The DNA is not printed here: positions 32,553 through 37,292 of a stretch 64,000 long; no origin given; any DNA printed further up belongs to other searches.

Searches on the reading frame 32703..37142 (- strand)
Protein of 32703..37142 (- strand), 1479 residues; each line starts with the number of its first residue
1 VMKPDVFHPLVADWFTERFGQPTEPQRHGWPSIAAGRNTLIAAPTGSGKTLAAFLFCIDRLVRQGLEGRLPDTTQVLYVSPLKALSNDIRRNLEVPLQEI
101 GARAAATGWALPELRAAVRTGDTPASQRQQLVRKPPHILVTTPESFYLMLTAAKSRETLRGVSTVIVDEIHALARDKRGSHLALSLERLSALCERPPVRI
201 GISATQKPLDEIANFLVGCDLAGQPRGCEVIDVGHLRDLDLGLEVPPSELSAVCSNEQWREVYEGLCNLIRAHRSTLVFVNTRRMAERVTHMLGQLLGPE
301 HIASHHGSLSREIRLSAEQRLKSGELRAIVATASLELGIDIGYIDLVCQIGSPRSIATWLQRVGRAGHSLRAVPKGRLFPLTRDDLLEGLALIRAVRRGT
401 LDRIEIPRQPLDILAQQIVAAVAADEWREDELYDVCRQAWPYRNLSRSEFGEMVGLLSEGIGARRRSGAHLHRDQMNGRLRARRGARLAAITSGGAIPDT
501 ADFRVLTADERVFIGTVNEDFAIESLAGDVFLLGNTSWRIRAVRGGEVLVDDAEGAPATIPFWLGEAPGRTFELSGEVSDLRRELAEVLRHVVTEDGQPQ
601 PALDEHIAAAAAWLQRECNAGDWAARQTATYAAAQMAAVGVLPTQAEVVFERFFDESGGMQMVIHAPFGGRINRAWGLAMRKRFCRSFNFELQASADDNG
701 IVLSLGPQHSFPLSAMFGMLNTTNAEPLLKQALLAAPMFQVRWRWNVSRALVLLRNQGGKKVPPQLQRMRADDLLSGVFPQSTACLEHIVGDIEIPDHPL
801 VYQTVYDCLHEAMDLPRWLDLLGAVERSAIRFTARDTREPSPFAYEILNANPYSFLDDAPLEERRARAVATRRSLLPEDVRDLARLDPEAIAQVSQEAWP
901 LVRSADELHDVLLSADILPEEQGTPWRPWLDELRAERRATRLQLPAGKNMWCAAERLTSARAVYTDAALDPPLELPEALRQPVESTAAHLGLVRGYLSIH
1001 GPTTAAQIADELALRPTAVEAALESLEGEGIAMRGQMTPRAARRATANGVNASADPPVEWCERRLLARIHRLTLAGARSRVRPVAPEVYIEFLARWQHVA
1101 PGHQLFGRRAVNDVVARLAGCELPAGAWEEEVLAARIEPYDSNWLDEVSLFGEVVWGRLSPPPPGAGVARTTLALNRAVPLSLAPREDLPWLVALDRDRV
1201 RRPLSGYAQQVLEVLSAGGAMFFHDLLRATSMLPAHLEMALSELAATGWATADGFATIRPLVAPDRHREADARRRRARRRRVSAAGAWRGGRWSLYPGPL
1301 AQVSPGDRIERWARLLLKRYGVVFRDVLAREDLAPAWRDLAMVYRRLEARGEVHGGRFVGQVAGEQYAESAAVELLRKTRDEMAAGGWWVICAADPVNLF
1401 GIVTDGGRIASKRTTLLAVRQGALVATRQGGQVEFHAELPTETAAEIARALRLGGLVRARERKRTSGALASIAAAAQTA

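Call 46: search_protein_families(library=pfam, proteins=[window:32703-37142:-], max_evalue=0.001)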
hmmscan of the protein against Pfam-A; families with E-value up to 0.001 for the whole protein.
window:32703-37142:- (1479 aa): 8 families
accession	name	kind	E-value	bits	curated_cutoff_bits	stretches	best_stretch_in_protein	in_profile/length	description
PF08494.16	DEAD_assoc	-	3.5e-50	171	23.5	1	642-844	1-191/191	DEAD/H associated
PF19306.5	WH_Lhr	-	2.2e-34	118.7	27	1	394-559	1-167/168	Large helicase-related protein, winged helix domain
PF00270.35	DEAD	-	1.9e-30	106.2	26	1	23-207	1-161/167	DEAD/DEAH box helicase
PF23234.1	WH4_Lhr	-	3e-25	88.1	27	1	1305-1384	4-83/87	Large helicase-related protein, winged-helix domain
PF00271.37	Helicase_C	-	3.7e-18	66.2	23.5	1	264-367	4-107/110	Helicase conserved C-terminal domain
PF23235.1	WH3_Lhr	-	4e-11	43.5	27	1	1091-1157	8-73/95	Large helicase-related protein, winged-helix domain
PF04851.21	ResIII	-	6.3e-07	29.9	22.5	1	37-206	24-162/164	Type III restriction enzyme, res subunit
PF13481.12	AAA_25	-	0.00027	21.1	27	0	13-98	9-96/195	AAA domain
